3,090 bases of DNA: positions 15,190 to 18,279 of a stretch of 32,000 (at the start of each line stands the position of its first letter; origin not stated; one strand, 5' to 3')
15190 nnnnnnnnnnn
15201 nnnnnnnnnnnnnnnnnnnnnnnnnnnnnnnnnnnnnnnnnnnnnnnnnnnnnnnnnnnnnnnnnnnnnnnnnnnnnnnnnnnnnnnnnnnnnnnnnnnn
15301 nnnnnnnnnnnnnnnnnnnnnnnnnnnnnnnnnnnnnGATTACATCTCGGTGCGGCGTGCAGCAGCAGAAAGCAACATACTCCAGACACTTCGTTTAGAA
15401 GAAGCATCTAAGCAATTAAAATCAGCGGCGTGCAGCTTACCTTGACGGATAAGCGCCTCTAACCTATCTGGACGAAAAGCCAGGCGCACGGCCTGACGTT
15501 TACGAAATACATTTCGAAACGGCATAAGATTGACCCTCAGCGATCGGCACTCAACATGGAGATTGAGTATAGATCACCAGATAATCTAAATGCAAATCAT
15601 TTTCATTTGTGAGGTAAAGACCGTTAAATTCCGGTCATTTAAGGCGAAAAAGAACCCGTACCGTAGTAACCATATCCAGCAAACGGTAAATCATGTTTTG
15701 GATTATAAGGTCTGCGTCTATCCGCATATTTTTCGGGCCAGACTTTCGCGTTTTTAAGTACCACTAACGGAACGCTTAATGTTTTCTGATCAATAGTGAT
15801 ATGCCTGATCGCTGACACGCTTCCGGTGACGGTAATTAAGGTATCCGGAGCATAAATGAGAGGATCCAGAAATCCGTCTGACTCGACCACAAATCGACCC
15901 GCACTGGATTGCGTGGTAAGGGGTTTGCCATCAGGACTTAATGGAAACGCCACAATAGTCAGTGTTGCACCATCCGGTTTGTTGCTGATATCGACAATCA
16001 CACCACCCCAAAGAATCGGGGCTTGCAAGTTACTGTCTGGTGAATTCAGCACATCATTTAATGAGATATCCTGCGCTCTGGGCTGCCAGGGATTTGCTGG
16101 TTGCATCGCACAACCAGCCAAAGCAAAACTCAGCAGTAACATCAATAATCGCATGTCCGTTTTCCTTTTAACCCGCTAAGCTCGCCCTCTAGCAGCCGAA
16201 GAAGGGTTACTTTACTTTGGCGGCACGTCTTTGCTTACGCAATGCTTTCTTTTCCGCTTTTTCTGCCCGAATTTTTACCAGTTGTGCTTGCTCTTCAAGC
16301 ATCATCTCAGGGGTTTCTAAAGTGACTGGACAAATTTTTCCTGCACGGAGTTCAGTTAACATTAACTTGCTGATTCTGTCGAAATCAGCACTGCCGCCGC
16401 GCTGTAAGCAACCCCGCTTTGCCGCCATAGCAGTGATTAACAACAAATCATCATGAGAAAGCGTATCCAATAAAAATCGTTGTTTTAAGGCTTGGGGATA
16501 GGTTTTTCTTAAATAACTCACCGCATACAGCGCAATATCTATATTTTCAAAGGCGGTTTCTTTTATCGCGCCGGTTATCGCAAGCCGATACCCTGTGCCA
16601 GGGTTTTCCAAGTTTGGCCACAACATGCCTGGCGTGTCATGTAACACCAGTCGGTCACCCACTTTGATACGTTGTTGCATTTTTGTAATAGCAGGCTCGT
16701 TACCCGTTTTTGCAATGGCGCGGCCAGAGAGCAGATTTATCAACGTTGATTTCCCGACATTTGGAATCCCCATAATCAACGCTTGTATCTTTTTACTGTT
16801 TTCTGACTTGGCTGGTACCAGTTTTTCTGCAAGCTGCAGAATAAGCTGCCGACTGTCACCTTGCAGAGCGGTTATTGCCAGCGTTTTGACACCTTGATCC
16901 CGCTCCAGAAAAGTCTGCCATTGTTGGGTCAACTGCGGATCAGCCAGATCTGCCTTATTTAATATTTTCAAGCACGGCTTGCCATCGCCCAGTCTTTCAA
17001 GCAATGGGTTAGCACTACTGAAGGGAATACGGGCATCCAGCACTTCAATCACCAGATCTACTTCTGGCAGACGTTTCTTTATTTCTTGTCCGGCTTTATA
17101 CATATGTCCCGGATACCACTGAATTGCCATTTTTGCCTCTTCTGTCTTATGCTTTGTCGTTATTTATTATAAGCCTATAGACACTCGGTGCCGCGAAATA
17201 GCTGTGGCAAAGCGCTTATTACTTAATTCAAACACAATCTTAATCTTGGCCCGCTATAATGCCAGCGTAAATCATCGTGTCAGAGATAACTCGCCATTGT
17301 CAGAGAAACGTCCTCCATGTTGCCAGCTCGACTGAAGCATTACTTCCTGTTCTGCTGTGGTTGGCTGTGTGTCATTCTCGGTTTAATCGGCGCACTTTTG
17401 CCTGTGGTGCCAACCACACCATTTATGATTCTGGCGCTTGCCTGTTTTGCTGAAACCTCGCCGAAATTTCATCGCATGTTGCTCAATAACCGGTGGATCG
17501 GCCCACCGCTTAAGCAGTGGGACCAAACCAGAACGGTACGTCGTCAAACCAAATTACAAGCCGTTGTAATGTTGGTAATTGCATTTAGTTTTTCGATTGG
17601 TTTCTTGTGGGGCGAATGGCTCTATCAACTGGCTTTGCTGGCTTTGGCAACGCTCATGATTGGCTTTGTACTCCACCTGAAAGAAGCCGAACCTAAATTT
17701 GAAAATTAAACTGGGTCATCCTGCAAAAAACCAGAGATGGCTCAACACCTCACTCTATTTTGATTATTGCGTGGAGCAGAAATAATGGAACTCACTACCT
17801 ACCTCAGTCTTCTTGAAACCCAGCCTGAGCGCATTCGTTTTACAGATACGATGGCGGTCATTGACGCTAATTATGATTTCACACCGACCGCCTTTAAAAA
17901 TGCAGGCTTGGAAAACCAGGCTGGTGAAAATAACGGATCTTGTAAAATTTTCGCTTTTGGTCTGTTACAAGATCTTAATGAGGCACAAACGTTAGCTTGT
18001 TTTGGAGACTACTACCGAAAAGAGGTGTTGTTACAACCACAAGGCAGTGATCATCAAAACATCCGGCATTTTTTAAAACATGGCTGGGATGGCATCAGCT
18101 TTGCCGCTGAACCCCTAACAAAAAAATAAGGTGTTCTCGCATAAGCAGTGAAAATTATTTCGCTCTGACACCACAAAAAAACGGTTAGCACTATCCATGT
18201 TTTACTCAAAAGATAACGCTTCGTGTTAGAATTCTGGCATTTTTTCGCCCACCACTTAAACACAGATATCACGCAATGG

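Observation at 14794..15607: Fur-box-fronted operon of three tightly packed small orphan proteins (61/85/75 aa), one with a CX11CX4CX2C motif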

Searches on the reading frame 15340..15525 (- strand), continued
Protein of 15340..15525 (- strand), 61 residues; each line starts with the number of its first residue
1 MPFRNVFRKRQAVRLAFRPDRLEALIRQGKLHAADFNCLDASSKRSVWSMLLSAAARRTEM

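Call 55: search_protein_families(library=pfam, proteins=[L070:4464-5756:+, L070:2203-3783:-, L073:2662-3906:+, L073:5-2119:+, L073:6593-7129:+, L088:2538-3920:+, L096:2112-3470:+, L096:4275-5351:+, L105:4246-5241:+, L090:2427-3965:+], max_evalue=0.0001)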
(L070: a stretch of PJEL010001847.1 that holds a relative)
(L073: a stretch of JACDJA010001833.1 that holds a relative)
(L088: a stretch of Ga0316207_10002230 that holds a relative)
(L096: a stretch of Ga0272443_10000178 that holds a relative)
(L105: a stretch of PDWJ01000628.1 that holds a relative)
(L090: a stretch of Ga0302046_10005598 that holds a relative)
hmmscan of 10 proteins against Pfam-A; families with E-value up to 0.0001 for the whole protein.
L070:4464-5756:+ (430 aa): 2 families
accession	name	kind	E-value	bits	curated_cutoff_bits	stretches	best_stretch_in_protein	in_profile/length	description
PF00589.27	Phage_integrase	-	4.2e-10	40.1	27.1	1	216-410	11-169/172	Phage integrase family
PF02899.23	Phage_int_SAM_1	-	1.1e-05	26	22.3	0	47-97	7-56/83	Phage integrase, N-terminal SAM-like domain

L070:2203-3783:- (526 aa): 4 families
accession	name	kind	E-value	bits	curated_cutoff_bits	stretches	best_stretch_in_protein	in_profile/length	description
PF11849.14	DUF3369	-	5.6e-49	167.1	27.2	1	149-324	1-168/168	Domain of unknown function (DUF3369)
PF13487.12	HD_5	-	4.5e-35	121.3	27.2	1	337-501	5-170/170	HD domain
PF01966.28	HD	-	1e-17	64.9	22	1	347-469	2-115/116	HD domain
PF00072.30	Response_reg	-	3.2e-07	30.9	30.2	1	29-145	1-106/111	Response regulator receiver domain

L073:2662-3906:+ (414 aa): 1 family
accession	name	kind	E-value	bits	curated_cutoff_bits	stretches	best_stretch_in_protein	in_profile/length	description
PF10087.14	DUF2325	-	2.6e-23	82.4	33.6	1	319-411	1-93/94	Uncharacterized protein conserved in bacteria (DUF2325)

L073:5-2119:+ (704 aa): 5 families
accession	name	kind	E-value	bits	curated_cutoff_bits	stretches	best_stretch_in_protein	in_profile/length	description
PF00689.26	Cation_ATPase_C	-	8.4e-55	185.7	27.3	1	515-685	1-175/175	Cation transporting ATPase, C-terminus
PF00122.25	E1-E2_ATPase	-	4.3e-29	101.8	28.1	1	12-128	65-181/181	E1-E2 ATPase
PF13246.12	Cation_ATPase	-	3.5e-20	72.2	21.7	1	193-272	9-90/91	Cation transport ATPase (P-type)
PF00702.32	Hydrolase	-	2.1e-19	71.1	26.4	1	147-445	4-191/191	haloacid dehalogenase-like hydrolase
PF08282.18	Hydrolase_3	-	4.7e-05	23.7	20.9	1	425-476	203-253/255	haloacid dehalogenase-like hydrolase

L073:6593-7129:+ (178 aa): 0 families

L088:2538-3920:+ (460 aa): 1 family
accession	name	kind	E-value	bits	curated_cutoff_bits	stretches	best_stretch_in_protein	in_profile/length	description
PF10087.14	DUF2325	-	4.5e-22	78.5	33.6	1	365-456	1-92/94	Uncharacterized protein conserved in bacteria (DUF2325)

L096:2112-3470:+ (452 aa): 1 family
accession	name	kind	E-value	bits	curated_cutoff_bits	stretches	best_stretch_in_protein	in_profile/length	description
PF10087.14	DUF2325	-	4.5e-24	84.9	33.6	1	351-441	1-91/94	Uncharacterized protein conserved in bacteria (DUF2325)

L096:4275-5351:+ (358 aa): 0 families

L105:4246-5241:+ (331 aa): 2 families
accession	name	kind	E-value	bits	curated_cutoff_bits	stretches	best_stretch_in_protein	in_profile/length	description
PF12833.13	HTH_18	-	8.5e-22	77.7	33.6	1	246-324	1-79/80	Helix-turn-helix domain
PF00165.29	HTH_AraC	-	1e-10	41.9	26.6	1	289-323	8-41/42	Bacterial regulatory helix-turn-helix proteins, AraC family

L090:2427-3965:+ (512 aa): 1 family
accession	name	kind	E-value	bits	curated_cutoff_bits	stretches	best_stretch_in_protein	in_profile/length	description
PF10087.14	DUF2325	-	2.4e-24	85.7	33.6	1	417-508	2-93/94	Uncharacterized protein conserved in bacteria (DUF2325)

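Call 69: search_protein_families(library=ncbifam, alignment_id=A7, max_evalue=0.01)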
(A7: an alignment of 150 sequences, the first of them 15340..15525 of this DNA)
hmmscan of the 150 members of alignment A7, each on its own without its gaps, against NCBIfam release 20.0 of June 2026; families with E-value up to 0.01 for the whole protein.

A. member 1, window:15340-15525:- (61 aa): 0 families

B. families by the number of members that match (of 150 scanned): 2 families
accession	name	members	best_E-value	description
NF050178.1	PA4570_fam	77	2.1e-07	PA4570 family protein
NF005502.0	PRK07117.1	1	0.0074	acyl carrier protein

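Call 73: search_solved_structures(query=A7, max_evalue=10)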
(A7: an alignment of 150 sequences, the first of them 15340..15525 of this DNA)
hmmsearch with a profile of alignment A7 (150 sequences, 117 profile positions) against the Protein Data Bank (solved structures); distinct sequences matched with E-value up to 10: 0.

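Call 83: fold_search(model_id=the predicted structure, library=pdb)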
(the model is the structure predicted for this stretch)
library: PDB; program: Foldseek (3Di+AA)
matches with E <= 10: 6; with E <= 0.001: 0
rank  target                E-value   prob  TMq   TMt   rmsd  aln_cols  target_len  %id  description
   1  6ryk_A                7.0e+00  0.01  0.22  0.13   6.9        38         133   32  Crystal structure of the ParB-like protein PadC (released 2020-01-22)
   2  3bhp_A                7.6e+00  0.08  0.32  0.38   5.8        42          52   10  Crystal structure of UPF0291 protein ynzC from Bacillus subtilis at resolution 2.0 A. Northeast Structural Genomics Co (released 2007-12-11)
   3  7p1y_BBB              8.1e+00  0.08  0.46  0.19   5.2        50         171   10  A small alarmone hydrolase TdActApo2 mutant - T78N (released 2022-07-13)
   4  1is1                  8.1e+00  0.08  0.34  0.11   7.4        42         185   14  Crystal structure of ribosome recycling factor from Vibrio parahaemolyticus (released 2003-06-17)
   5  7p1y_DDD              9.4e+00  0.08  0.46  0.19   5.2        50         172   10  A small alarmone hydrolase TdActApo2 mutant - T78N (released 2022-07-13)
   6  7p1y_AAA              9.4e+00  0.08  0.46  0.19   5.3        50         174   10  A small alarmone hydrolase TdActApo2 mutant - T78N (released 2022-07-13)

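Call 85: list_cluster_members(proteins=[L049:4001-4213:+, L029:4001-4198:+, L031:4001-4201:+, L058:4001-4210:+, L053:4001-4213:+, L034:4001-4213:+, L050:1470-1682:+, L033:4001-4234:+, L065:3992-4204:+, L032:4001-4213:+])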
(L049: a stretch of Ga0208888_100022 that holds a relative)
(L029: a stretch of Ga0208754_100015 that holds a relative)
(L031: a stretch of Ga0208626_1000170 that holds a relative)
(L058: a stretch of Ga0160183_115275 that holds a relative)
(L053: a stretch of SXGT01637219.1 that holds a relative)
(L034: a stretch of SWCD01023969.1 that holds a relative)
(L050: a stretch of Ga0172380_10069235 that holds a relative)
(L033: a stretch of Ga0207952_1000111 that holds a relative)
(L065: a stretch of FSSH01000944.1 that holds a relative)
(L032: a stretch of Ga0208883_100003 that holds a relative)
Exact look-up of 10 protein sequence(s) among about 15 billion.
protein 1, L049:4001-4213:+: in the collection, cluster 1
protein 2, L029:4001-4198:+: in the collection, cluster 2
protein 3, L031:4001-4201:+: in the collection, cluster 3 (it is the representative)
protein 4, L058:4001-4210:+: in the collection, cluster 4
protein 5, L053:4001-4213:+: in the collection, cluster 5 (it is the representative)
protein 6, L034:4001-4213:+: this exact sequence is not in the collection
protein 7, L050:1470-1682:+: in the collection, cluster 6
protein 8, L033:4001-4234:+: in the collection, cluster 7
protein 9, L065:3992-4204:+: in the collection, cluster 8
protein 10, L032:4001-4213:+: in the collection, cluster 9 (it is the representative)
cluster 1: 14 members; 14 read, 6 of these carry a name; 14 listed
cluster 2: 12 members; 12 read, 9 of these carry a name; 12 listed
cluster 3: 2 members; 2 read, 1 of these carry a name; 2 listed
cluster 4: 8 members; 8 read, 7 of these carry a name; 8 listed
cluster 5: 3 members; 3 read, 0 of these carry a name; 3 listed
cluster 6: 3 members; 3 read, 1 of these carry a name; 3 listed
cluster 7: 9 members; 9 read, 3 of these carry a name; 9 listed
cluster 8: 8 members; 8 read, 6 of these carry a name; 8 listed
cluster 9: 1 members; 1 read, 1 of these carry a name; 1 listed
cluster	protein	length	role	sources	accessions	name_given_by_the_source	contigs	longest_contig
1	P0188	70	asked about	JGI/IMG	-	hypothetical protein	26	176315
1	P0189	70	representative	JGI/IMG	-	-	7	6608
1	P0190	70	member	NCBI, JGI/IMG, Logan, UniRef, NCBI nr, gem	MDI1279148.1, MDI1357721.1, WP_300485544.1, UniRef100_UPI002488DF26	hypothetical protein [Methylobacter sp.] | hypothetical protein n=1 Tax=Methylobacter sp. TaxID=2051955 RepID=UPI002488DF26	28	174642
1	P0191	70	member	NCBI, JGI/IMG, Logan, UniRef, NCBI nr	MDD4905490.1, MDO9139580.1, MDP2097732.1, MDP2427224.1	MAG: hypothetical protein Q7U38_04560 [Methylobacter sp.] | hypothetical protein | hypothetical protein n=1 Tax=Methylobacter tundripaludum TaxID=173365 RepID=UPI000483D5ED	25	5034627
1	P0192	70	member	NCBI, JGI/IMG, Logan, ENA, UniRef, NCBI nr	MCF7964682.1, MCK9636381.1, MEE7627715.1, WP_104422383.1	hypothetical protein V3O24_16225 [Methylobacter sp. Wu8] | hypothetical protein | hypothetical protein n=1 Tax=Methylobacter TaxID=429 RepID=UPI000CEABBB8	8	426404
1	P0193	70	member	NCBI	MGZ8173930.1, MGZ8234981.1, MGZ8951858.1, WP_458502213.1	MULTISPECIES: hypothetical protein [Methylobacter]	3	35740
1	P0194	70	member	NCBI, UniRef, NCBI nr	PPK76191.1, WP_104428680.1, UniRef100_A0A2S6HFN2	hypothetical protein B0F87_104283 [Methylobacter tundripaludum] | Uncharacterized protein n=1 Tax=Methylobacter tundripaludum TaxID=173365 ... | hypothetical protein [Methylobacter tundripaludum]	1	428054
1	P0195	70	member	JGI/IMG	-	-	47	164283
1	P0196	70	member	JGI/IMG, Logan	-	-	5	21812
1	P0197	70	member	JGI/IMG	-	-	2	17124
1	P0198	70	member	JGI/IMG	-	-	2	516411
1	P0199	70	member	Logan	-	-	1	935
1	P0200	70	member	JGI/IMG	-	-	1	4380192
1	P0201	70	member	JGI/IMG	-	-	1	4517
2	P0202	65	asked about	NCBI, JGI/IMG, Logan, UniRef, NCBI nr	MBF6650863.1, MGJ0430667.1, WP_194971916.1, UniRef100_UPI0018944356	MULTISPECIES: hypothetical protein [unclassified Methylobacter] | hypothetical protein | hypothetical protein n=1 Tax=unclassified Methylobacter TaxID=2635283 RepID=UPI0018944356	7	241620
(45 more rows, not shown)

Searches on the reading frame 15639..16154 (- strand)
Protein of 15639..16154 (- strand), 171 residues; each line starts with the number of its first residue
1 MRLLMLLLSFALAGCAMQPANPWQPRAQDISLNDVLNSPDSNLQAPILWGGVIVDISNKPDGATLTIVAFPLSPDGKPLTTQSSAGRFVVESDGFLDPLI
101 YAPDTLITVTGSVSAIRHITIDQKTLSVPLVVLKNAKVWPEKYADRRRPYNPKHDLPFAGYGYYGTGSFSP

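Call 3: search_protein_families(library=pfam, proteins=[window:15639-16154:-], max_evalue=1)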
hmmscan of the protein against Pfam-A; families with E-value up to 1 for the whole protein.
window:15639-16154:- (171 aa): 2 families
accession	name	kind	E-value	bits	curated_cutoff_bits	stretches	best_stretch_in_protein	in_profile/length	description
PF03843.18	Slp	-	1.1e-41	142.2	22.5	1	12-163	1-151/153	Outer membrane lipoprotein Slp family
PF04174.18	CP_ATPgrasp_1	-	0.11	12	23.1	1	92-118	204-230/332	A circularly permuted ATPgrasp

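Call 4: search_protein_families(library=ncbifam, proteins=[window:15639-16154:-], max_evalue=1)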
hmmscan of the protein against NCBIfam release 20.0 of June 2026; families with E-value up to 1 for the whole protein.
window:15639-16154:- (171 aa): 1 family
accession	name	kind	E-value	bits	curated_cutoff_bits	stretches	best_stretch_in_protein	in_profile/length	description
TIGR00752.1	slp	superfamily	4.3e-17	62.1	88.45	1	3-164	6-173/182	Slp family lipoprotein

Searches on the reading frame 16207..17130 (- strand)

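Call 3: search_protein_families(library=pfam, proteins=[window:16207-17130:-], max_evalue=1)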
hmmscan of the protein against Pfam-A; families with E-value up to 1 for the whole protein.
window:16207-17130:- (307 aa): 5 families
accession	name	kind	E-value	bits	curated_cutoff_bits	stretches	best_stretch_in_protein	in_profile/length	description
PF01926.29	MMR_HSR1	-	7.1e-15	55.5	21.9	1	117-175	2-58/113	50S ribosome-binding GTPase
PF02421.24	FeoB_N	-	4.9e-08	33.1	27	1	117-169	3-57/156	Ferrous iron transport protein B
PF03193.22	RsgA_GTPase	-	6.1e-06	26.6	30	1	56-169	59-168/174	RsgA GTPase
PF00350.29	Dynamin_N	-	0.002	18.6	27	1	120-147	4-31/168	Dynamin family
PF00025.27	Arf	-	0.12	12.3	22.3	1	110-142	10-42/174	ADP-ribosylation factor family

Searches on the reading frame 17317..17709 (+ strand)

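Call 3: search_protein_families(library=pfam, proteins=[window:17317-17709:+], max_evalue=1)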
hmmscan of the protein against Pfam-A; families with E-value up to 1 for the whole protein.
window:17317-17709:+ (130 aa): 2 families
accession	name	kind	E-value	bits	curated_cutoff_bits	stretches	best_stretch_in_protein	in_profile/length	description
PF04304.18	DUF454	-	6.8e-32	110.3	35.1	1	9-122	2-114/115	Protein of unknown function (DUF454)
PF01040.23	UbiA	-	0.38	10.4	34.2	1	75-120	183-230/250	UbiA prenyltransferase family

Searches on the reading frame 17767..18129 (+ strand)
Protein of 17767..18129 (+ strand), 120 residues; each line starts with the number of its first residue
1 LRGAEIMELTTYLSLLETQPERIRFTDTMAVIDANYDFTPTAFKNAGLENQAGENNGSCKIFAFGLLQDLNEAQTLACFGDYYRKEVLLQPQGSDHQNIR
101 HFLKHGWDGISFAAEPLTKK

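Call 3: search_protein_families(library=pfam, proteins=[window:17767-18129:+], max_evalue=1)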
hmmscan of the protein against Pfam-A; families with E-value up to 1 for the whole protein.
window:17767-18129:+ (120 aa): 1 family
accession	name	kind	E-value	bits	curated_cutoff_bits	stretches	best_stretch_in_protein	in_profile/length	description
PF08888.16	HopJ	-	1.5e-48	164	27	1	10-117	2-109/109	HopJ type III effector protein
